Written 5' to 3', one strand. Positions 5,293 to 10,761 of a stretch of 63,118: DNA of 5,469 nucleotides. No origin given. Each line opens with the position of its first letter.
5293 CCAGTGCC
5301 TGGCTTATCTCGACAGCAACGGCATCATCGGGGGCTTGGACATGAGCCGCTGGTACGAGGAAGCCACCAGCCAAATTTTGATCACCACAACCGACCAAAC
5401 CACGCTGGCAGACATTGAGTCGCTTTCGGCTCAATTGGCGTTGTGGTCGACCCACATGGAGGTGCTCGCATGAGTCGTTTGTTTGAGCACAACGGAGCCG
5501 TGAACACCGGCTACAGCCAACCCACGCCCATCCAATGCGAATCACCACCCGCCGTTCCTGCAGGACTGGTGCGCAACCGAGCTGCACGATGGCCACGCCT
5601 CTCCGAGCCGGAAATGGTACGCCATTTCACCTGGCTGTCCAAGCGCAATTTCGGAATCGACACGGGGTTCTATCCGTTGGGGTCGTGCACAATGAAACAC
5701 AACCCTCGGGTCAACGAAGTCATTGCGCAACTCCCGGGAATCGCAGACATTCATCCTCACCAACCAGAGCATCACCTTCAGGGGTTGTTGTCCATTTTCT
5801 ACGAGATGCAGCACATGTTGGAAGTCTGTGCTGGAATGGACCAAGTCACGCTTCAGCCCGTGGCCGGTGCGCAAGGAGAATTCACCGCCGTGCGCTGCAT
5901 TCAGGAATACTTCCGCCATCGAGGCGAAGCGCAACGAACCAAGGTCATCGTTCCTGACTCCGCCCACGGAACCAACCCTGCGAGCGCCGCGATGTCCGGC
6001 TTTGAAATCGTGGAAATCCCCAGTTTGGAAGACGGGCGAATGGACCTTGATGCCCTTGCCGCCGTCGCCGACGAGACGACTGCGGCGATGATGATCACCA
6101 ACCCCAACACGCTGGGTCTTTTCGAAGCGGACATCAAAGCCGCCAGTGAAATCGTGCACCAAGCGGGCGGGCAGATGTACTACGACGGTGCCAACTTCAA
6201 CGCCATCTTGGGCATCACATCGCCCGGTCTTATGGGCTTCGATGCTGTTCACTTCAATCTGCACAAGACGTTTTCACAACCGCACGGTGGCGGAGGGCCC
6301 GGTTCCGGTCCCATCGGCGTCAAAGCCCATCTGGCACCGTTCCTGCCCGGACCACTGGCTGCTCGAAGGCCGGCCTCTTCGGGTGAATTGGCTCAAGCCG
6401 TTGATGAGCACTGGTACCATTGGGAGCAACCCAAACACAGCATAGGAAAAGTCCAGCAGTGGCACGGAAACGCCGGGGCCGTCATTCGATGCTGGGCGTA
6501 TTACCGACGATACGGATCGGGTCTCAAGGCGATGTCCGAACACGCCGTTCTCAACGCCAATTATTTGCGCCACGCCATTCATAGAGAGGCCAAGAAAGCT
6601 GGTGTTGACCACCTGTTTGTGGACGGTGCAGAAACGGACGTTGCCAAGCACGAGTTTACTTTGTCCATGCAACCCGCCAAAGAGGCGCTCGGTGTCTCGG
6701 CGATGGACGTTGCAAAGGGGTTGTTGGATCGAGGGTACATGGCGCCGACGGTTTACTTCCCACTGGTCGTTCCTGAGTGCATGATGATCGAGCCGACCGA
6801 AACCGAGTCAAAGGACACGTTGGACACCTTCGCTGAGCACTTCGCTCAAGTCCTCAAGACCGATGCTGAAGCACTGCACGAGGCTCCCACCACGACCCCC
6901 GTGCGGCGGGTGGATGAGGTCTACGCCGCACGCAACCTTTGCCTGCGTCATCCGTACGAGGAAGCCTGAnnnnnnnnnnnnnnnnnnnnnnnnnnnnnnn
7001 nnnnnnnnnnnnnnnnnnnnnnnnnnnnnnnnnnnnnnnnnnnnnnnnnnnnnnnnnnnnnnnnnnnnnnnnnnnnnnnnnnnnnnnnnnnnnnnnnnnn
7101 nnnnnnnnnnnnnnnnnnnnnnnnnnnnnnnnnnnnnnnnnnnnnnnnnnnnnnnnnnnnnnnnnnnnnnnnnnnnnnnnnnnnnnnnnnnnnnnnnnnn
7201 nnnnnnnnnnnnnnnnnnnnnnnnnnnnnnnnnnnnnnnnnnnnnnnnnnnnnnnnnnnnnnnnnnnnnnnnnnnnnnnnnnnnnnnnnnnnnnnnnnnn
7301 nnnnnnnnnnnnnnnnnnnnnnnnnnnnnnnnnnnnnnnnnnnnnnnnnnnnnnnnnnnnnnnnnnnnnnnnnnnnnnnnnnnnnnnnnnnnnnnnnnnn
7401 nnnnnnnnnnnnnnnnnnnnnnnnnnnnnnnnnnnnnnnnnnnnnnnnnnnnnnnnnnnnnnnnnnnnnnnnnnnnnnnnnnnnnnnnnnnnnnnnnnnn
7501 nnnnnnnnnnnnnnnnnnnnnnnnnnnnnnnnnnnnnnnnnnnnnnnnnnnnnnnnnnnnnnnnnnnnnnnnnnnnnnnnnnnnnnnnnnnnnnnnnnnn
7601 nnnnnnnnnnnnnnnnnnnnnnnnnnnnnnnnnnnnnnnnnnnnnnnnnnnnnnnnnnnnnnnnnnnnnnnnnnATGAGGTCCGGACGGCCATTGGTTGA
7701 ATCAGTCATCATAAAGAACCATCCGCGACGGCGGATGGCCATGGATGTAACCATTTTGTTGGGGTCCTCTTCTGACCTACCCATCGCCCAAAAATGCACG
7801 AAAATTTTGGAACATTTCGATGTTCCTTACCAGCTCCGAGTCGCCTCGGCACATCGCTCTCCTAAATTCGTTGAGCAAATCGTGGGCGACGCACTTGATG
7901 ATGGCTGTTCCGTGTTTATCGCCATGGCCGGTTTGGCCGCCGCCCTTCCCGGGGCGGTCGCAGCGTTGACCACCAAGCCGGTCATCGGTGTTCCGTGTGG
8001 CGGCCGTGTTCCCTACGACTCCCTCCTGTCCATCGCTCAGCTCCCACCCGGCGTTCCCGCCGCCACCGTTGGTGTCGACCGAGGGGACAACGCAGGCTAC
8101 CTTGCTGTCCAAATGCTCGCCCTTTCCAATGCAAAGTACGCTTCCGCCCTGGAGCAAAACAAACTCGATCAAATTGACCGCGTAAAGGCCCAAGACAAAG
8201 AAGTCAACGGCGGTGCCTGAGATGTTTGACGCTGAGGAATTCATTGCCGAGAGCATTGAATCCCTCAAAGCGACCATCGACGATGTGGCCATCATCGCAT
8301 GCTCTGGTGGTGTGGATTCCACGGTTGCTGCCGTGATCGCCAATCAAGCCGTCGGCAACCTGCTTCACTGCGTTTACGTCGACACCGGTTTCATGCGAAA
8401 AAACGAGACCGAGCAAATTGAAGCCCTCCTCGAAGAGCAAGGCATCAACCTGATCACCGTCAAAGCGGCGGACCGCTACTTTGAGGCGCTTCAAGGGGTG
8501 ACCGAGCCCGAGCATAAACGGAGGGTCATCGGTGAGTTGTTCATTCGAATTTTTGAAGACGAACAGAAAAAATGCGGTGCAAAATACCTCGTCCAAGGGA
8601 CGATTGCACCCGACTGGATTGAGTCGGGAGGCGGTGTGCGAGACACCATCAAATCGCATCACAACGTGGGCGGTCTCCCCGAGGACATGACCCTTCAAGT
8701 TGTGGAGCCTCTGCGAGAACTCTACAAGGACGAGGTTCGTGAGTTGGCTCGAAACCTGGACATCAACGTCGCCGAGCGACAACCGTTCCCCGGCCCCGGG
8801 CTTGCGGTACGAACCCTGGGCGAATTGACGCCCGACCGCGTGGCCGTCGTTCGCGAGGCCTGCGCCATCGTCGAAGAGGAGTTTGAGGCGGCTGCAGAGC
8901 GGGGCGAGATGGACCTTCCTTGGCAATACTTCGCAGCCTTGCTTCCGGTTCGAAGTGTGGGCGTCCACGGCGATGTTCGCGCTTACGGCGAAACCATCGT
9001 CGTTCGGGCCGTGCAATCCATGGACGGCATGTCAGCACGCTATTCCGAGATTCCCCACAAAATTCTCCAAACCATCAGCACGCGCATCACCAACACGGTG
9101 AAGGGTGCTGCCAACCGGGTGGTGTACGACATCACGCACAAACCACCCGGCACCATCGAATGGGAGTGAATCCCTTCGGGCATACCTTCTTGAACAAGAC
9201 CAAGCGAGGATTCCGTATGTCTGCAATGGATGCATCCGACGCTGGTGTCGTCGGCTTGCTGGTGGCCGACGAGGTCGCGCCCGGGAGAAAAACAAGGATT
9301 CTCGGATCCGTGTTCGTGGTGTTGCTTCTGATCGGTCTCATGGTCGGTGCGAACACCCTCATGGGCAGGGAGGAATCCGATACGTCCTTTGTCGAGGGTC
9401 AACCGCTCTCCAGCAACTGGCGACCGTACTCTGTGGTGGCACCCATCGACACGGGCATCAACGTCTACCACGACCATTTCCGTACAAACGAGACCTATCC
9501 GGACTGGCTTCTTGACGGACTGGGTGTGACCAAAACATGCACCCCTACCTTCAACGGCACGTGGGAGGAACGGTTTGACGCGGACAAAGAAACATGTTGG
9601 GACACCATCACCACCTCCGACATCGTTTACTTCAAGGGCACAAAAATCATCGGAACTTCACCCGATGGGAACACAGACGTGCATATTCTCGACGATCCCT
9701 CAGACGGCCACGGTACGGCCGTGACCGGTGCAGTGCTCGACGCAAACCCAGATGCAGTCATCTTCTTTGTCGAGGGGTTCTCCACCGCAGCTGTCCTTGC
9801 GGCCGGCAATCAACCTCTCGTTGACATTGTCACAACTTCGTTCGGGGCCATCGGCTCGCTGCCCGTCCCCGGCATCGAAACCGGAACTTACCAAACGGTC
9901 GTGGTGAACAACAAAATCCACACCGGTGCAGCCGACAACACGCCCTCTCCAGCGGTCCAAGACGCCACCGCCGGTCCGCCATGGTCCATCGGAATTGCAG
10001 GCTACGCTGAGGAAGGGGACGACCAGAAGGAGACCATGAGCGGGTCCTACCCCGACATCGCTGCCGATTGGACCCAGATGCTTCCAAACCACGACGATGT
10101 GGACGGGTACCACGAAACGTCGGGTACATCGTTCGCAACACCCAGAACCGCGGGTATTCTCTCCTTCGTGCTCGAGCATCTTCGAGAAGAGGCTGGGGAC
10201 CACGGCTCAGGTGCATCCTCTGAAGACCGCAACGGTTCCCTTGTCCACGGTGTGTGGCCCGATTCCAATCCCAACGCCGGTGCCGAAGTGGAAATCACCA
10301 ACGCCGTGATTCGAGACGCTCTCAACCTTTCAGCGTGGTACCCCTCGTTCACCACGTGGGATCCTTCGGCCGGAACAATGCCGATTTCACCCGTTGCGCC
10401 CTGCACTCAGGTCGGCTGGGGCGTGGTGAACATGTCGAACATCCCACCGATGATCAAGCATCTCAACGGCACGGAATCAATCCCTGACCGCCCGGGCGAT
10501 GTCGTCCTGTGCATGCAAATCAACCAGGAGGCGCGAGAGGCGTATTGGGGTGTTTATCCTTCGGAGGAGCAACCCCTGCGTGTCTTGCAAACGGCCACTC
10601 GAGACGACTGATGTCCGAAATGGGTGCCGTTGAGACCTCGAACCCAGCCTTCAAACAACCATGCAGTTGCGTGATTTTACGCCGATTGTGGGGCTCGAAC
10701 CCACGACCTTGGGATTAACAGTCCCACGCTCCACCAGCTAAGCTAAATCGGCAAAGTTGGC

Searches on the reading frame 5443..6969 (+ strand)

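Call 8: search_protein_families(library=pfam, proteins=[window:5443-6969:+], max_evalue=0.001)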
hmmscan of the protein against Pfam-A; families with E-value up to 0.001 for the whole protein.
window:5443-6969:+ (508 aa): 3 families
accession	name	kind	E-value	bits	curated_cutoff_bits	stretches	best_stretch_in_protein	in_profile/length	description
PF21478.3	GcvP2_C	-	9e-21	74.5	27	1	365-472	2-100/122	Glycine dehydrogenase, C-terminal domain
PF02347.22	GDC-P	-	4.8e-08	32.7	26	1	38-400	31-382/429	Glycine cleavage system P-protein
PF00266.25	Aminotran_5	-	0.00013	21.5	21.5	1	164-276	87-202/371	Aminotransferase class-V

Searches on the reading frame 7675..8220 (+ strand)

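Call 8: search_protein_families(library=pfam, proteins=[window:7675-8220:+], max_evalue=0.001)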
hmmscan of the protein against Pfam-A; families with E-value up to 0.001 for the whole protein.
window:7675-8220:+ (181 aa): 1 family
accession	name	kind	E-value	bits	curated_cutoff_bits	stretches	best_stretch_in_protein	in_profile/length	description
PF00731.26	AIRC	-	8.9e-50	168.5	30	1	25-165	2-144/148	AIR carboxylase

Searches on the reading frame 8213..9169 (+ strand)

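Call 8: search_protein_families(library=pfam, proteins=[window:8213-9169:+], max_evalue=0.001)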
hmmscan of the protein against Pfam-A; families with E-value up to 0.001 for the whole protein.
window:8213-9169:+ (318 aa): 5 families
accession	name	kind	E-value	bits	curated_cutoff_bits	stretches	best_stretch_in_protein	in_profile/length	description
PF00958.27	GMP_synt_C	-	1.2e-34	118.6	27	1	231-317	7-92/92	GMP synthase C terminal domain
PF02540.23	NAD_synthase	-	8.4e-09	35.3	21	1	9-94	7-90/242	NAD synthase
PF06508.19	QueC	-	2.1e-06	27.8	22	1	26-84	2-59/210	Queuosine biosynthesis protein QueC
PF03054.22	tRNA_Me_trans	-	1.4e-05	25.3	20.6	0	27-67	4-43/202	tRNA methyl transferase HUP domain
PF01507.26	PAPS_reduct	-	0.0002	21.9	22.5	1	27-97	3-72/175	Phosphoadenosine phosphosulfate reductase domain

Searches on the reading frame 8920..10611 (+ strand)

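Call 8: search_protein_families(library=pfam, proteins=[window:8920-10611:+], max_evalue=0.001)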
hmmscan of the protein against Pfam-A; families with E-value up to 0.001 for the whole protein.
window:8920-10611:+ (563 aa): 1 family
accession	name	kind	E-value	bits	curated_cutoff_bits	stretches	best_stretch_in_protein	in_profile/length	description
PF00082.27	Peptidase_S8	-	3.6e-06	26.9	21.8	1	172-419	5-255/288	Subtilase family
